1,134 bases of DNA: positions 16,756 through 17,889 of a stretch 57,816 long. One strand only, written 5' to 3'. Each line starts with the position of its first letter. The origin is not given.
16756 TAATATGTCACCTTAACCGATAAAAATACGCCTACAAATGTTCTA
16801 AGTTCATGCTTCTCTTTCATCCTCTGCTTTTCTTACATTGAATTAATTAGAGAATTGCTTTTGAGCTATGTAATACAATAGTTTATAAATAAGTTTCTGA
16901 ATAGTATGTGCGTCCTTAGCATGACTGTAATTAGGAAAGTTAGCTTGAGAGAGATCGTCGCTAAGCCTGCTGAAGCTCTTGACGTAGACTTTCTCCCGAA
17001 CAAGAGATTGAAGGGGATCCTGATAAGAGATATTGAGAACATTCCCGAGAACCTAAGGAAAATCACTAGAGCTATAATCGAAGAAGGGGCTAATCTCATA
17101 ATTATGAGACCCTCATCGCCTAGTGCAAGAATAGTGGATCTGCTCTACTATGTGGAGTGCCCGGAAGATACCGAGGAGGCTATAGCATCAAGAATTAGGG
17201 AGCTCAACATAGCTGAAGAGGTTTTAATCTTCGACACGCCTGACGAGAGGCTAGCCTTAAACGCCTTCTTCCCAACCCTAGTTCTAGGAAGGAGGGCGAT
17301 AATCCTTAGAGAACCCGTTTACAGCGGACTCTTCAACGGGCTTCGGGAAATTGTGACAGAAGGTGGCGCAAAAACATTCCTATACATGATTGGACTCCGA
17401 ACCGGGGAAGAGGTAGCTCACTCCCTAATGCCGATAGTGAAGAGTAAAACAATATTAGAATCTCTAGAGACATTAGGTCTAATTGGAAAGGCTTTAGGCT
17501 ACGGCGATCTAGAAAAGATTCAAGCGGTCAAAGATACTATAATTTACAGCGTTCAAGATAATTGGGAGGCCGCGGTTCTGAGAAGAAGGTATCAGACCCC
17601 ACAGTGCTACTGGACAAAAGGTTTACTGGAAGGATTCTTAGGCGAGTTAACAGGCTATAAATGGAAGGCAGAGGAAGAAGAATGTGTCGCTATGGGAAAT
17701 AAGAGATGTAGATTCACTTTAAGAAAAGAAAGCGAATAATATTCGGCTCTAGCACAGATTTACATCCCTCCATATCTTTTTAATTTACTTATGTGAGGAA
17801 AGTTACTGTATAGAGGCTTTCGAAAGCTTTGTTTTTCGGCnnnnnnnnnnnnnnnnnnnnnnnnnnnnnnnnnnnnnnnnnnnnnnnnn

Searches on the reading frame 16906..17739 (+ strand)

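Call 52: search_protein_families(library=pfam, proteins=[window:16906-17739:+], max_evalue=0.0001)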
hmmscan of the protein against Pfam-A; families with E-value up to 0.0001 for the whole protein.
window:16906-17739:+ (277 aa): 1 family
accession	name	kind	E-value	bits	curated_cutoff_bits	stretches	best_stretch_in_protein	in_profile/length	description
PF02830.23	V4R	-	5.8e-14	52.4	31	1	217-273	6-61/62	V4R domain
